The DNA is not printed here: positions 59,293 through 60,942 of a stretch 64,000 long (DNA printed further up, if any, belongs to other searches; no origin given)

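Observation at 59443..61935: Tandem squalene/phytoene-synthase paralogs, a possible HpnC/HpnD-type two-enzyme route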

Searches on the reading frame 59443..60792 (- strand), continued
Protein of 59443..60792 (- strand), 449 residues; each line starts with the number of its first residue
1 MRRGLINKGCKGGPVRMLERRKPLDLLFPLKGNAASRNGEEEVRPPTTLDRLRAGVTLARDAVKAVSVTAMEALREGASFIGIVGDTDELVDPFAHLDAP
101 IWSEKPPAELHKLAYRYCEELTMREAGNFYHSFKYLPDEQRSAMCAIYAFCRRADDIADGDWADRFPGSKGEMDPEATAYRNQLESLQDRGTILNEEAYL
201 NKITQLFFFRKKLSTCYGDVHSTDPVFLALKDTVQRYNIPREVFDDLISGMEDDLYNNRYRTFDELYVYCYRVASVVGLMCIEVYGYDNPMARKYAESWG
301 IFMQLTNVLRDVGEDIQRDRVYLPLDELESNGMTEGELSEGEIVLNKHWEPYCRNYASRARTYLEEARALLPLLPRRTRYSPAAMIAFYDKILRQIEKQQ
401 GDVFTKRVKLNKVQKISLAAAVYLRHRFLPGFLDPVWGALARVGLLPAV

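Call 19: search_dna_similar(query=window:59443-60792:-, collection=plasmids, mode=protein, max_rows=60, rows=spread, max_evalue=0.00001)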
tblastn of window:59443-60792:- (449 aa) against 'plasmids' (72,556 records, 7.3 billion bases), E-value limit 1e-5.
Records with a match: 230; places in all: 247; records where one place covers at least 80% of the query: 0.
Best place of each record, by identity: <60% 230.
By first word of the organism name: Pantoea 95; Thermus 33; Streptomyces 16; Mycetohabitans 9; Staphylococcus 9; Azospirillum 7; Sinorhizobium 7; Cupriavidus 5; Candidatus 5; Burkholderia 4; and 28 more.
By predicted mobility (MOB-suite, as given by PLSDB): non-mobilizable 202; mobilizable 20; conjugative 8.
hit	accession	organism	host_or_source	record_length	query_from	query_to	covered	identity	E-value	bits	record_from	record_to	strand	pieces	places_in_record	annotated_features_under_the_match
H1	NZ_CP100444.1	Streptomyces rimosus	pure culture,OTC cluster deletion ...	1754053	91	432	76%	33.2%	1e-32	139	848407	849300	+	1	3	record has no annotation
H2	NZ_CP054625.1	Cupriavidus gilardii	Homo sapiens,clinical isolate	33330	116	427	69%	30.5%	3e-30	131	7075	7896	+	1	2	hpnD: presqualene diphosphate synthase HpnD | hpnE: hydroxysqualene dehydroxylase HpnE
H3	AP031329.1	Thermus thermophilus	-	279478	126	430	68%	29.7%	3e-19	99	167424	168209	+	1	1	phytoene/squalene synthase family protein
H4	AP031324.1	Thermus thermophilus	-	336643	126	430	68%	29.7%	3e-19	99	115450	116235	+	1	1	phytoene/squalene synthase family protein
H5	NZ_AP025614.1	Thermus thermophilus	-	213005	128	430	67%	29.9%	1e-17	94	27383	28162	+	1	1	phytoene/squalene synthase family protein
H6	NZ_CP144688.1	Thermus thermophilus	culture,laboratory strain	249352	128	430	67%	29.9%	1e-17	94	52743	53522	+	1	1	phytoene/squalene synthase family protein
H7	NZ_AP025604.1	Thermus thermophilus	-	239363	128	430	67%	29.5%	3e-17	92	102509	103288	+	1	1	phytoene/squalene synthase family protein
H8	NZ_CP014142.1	Thermus parvatiensis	-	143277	125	430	68%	29.0%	8e-18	94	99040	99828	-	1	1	phytoene/squalene synthase family protein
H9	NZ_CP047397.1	Candidatus Vallotia cooleyia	Adelges cooleyi,whole organism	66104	125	428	68%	28.2%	6e-17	91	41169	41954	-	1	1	hpnD: presqualene diphosphate synthase HpnD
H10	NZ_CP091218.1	Enterococcus faecium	Homo sapiens,whole organism,fecal sample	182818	115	418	68%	27.9%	6e-20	100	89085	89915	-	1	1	phytoene/squalene synthase family protein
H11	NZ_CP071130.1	Caballeronia sp. M1242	Homo sapiens,ETA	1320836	127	420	65%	28.4%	1e-17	93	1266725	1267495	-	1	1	none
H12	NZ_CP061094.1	Roseomonas marmotae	Marmota himalayana,pure culture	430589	128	420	65%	27.9%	4e-17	92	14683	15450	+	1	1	hpnD: presqualene diphosphate synthase HpnD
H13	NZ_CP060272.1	Staphylococcus xylosus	Cell,Meju, fermented soybean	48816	115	418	68%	26.5%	3e-14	83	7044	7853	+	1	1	phytoene/squalene synthase family protein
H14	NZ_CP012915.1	Azospirillum brasilense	Digitaria eriantha,microbe,root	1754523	121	412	65%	27.4%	1e-21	105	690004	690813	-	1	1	none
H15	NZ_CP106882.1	Comamonas endophytica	Indosasa shibataeoides,cell culture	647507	128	421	65%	26.9%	4e-20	101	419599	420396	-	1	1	phytoene/squalene synthase family protein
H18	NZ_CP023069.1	Sinorhizobium sojae CCBAU 05684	G.max,nodule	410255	127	393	59%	28.0%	4e-16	89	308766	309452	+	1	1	hpnD: presqualene diphosphate synthase HpnD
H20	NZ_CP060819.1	Pantoea ananatis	Laodelphax striatellus,cell ...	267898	128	418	65%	25.5%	7e-13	79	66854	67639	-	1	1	crtB: 15-cis-phytoene synthase CrtB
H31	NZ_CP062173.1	Mycetohabitans rhizoxinica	Rhizopus microsporus,bacterial ...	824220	96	335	53%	27.8%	2e-18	96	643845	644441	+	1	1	hpnD: presqualene diphosphate synthase HpnD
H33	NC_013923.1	Natrialba magadii ATCC 43099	-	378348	124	342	49%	30.0%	2e-15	87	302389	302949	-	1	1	phytoene/squalene synthase family protein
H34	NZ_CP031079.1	Paracoccus yeei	Homo sapiens,single cell,eye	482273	128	333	46%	31.6%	2e-18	96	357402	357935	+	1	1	phytoene/squalene synthase family protein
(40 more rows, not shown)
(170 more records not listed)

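Call 21: get_annotated_region(hit=H2, flank=4000)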
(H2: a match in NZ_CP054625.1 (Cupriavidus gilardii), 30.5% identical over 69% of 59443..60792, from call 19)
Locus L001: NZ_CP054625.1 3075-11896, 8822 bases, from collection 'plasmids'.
description: Cupriavidus gilardii strain FDAARGOS_639 plasmid unnamed1, complete sequence
organism: Cupriavidus gilardii (NCBI taxid 82541)
taxonomy: Bacteria; Pseudomonadota; Betaproteobacteria; Burkholderiales; Burkholderiaceae; Cupriavidus; Cupriavidus gilardii
host: -; source: Homo sapiens,clinical isolate; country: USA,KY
typing (MOB-suite, as given by PLSDB): non-mobilizable
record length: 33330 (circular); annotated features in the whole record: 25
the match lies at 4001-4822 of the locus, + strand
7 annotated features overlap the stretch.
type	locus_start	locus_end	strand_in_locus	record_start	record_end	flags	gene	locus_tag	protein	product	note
CDS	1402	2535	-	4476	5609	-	-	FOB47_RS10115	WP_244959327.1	efflux RND transporter periplasmic adaptor subunit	GO:0006810 - transport [Evidence IEA]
CDS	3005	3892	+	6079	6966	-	hpnC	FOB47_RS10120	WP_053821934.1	squalene synthase HpnC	-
CDS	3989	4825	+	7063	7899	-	hpnD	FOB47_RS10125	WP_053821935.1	presqualene diphosphate synthase HpnD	GO:0016117 - carotenoid biosynthetic process [Evidence IEA]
CDS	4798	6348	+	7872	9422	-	hpnE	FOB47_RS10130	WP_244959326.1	hydroxysqualene dehydroxylase HpnE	-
CDS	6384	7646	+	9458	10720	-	-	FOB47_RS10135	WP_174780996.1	Zn-dependent hydrolase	-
CDS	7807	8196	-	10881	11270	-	-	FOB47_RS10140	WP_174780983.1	hypothetical protein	-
CDS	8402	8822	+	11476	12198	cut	ompR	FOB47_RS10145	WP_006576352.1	two-component system response regulator OmpR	GO:0000160 - phosphorelay signal transduction system [Evidence IEA]; GO:0006355 - regulation of DNA-templated ...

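Call 23: get_annotated_region(hit=H20, flank=1500)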
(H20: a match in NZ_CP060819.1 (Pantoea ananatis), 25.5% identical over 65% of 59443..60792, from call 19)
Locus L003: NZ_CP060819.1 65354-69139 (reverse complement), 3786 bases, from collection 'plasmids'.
description: Pantoea ananatis strain Lstri plasmid pLs, complete sequence
organism: Pantoea ananatis (NCBI taxid 553)
taxonomy: Bacteria; Pseudomonadota; Gammaproteobacteria; Enterobacterales; Erwiniaceae; Pantoea; Pantoea ananatis
host: -; source: Laodelphax striatellus,cell culture,whole body; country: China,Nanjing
typing (MOB-suite, as given by PLSDB): non-mobilizable; replicon rep_cluster_1232
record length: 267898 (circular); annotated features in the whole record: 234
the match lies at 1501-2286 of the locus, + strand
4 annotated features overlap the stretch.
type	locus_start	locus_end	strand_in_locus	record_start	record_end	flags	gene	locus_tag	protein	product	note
CDS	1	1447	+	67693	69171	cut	-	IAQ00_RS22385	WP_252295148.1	phytoene desaturase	-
CDS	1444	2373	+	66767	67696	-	crtB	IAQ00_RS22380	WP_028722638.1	15-cis-phytoene synthase CrtB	GO:0016117 - carotenoid biosynthetic process [Evidence IEA]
CDS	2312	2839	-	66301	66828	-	-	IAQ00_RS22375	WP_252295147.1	sterol desaturase family protein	GO:0008610 - lipid biosynthetic process [Evidence IEA]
CDS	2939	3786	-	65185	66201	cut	-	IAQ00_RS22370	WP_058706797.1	NAD(P)-dependent alcohol dehydrogenase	-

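Call 24: get_annotated_region(hit=H12, flank=3000)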
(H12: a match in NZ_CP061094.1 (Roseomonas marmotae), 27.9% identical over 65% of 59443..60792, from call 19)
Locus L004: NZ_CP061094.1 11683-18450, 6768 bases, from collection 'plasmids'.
description: Roseomonas marmotae strain 1318 plasmid p1318-3
organism: Roseomonas marmotae (NCBI taxid 2768161)
taxonomy: Bacteria; Pseudomonadota; Alphaproteobacteria; Rhodospirillales; Acetobacteraceae; Roseomonas; Roseomonas marmotae
host: -; source: Marmota himalayana,pure culture; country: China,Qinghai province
typing (MOB-suite, as given by PLSDB): non-mobilizable
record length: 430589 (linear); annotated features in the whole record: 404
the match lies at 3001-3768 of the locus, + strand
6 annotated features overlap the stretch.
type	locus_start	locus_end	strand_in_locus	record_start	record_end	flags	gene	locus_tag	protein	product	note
CDS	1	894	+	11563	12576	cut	hpnA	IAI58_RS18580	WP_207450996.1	hopanoid-associated sugar epimerase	GO:0005975 - carbohydrate metabolic process [Evidence IEA]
CDS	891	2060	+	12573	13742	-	-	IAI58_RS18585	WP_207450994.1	glycosyltransferase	-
CDS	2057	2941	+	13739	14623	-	hpnC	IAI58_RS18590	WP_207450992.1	squalene synthase HpnC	-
CDS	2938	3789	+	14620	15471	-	hpnD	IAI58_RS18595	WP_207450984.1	presqualene diphosphate synthase HpnD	GO:0016117 - carotenoid biosynthetic process [Evidence IEA]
CDS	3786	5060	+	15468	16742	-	hpnE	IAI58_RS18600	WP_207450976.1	hydroxysqualene dehydroxylase HpnE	-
CDS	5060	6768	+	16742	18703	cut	shc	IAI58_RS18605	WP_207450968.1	squalene--hopene cyclase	GO:0019746 - hopanoid biosynthetic process [Evidence IEA]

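Call 25: get_annotated_region(hit=H18, flank=3000)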
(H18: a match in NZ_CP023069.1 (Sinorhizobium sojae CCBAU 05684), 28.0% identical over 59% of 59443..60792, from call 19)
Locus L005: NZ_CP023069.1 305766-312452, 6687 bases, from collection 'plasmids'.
description: Sinorhizobium sojae CCBAU 05684 plasmid pSJ05684a, complete sequence
organism: Sinorhizobium sojae CCBAU 05684 (NCBI taxid 716928)
taxonomy: Bacteria; Pseudomonadota; Alphaproteobacteria; Hyphomicrobiales; Rhizobiaceae; Sinorhizobium; Sinorhizobium sojae; Sinorhizobium sojae CCBAU 05684
host: -; source: G.max,nodule; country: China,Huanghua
typing (MOB-suite, as given by PLSDB): conjugative; replicon rep_cluster_473; relaxase MOBP,MOBP,MOBQ; mating-pair formation MPF_T
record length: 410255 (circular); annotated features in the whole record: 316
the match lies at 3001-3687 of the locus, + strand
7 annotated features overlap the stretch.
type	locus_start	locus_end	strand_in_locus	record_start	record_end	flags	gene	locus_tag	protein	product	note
CDS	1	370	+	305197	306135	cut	-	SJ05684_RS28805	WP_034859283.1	GDP-L-fucose synthase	-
CDS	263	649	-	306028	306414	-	-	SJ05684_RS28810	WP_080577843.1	potassium-transporting ATPase subunit C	GO:0006813 - potassium ion transport [Evidence IEA]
CDS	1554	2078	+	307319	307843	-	-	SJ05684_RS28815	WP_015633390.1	nuclear transport factor 2 family protein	-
CDS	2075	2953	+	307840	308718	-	hpnC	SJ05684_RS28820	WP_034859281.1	squalene synthase HpnC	-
CDS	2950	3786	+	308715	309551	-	hpnD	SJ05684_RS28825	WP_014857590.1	presqualene diphosphate synthase HpnD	GO:0016117 - carotenoid biosynthetic process [Evidence IEA]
CDS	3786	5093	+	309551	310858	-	hpnE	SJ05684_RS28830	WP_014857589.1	hydroxysqualene dehydroxylase HpnE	-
CDS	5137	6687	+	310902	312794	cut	shc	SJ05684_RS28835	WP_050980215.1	squalene--hopene cyclase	GO:0019746 - hopanoid biosynthetic process [Evidence IEA]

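Call 26: get_annotated_region(hit=H3, flank=500)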
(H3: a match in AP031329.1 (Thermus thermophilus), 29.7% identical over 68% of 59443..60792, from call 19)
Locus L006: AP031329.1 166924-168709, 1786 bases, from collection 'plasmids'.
description: Thermus thermophilus TF24 plasmid pTF24b DNA, complete sequence
organism: Thermus thermophilus (NCBI taxid 274)
taxonomy: Bacteria; Deinococcota; Deinococci; Thermales; Thermaceae; Thermus; Thermus thermophilus
host: -; source: -; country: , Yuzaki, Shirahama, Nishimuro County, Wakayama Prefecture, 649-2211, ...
typing (MOB-suite, as given by PLSDB): non-mobilizable; replicon rep_cluster_1121
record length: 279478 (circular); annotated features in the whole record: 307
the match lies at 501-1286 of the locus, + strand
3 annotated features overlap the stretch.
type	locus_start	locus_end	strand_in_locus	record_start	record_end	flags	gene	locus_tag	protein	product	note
CDS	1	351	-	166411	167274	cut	carH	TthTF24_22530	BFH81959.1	HTH-type transcriptional repressor CarH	-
CDS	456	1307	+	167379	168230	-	-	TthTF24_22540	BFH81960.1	phytoene/squalene synthase family protein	-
CDS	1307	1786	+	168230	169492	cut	phr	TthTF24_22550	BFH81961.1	deoxyribodipyrimidine photo-lyase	-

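Call 27: get_annotated_region(hit=H13, flank=500)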
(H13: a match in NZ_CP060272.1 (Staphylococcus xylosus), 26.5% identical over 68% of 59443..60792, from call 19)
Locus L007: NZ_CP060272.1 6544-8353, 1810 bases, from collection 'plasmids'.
description: Staphylococcus xylosus strain DMSX03 plasmid pDMSX03-1, complete sequence
organism: Staphylococcus xylosus (NCBI taxid 1288)
taxonomy: Bacteria; Bacillota; Bacilli; Bacillales; Staphylococcaceae; Staphylococcus; Staphylococcus xylosus
host: -; source: Cell,Meju, fermented soybean; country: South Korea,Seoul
typing (MOB-suite, as given by PLSDB): non-mobilizable; replicon rep_cluster_1017,rep_cluster_1215
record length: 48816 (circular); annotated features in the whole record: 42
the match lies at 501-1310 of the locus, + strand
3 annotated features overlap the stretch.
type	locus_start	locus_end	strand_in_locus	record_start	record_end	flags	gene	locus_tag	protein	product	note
CDS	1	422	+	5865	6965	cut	-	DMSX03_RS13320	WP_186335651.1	glycosyltransferase family 2 protein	-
CDS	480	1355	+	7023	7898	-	-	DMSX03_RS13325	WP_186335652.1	phytoene/squalene synthase family protein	GO:0008299 - isoprenoid biosynthetic process [Evidence IEA]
CDS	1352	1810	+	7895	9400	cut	crtI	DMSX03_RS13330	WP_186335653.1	phytoene desaturase family protein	GO:0016117 - carotenoid biosynthetic process [Evidence IEA]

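Call 28: get_annotated_region(hit=H33, flank=2500)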
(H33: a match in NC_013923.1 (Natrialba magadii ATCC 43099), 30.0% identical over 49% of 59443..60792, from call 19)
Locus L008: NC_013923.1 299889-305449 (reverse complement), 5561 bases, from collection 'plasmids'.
description: Natrialba magadii ATCC 43099 plasmid pNMAG01, complete sequence
organism: Natrialba magadii ATCC 43099 (NCBI taxid 547559)
taxonomy: Archaea; Euryarchaeota; Halobacteria; Halobacteriales; Natrialbaceae; Natrialba; Natrialba magadii; Natrialba magadii ATCC 43099
host: -; source: -; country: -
typing (MOB-suite, as given by PLSDB): non-mobilizable
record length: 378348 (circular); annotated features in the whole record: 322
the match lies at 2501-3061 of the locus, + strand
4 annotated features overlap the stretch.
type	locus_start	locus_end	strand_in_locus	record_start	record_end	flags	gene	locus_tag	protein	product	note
CDS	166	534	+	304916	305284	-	-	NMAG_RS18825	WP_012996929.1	helix-turn-helix domain-containing protein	-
CDS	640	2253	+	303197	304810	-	-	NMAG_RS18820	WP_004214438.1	bacterio-opsin activator domain-containing protein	-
CDS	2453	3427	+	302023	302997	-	-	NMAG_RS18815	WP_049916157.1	phytoene/squalene synthase family protein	GO:0008299 - isoprenoid biosynthetic process [Evidence IEA]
CDS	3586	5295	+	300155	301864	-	-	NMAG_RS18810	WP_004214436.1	thiamine pyrophosphate-binding protein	-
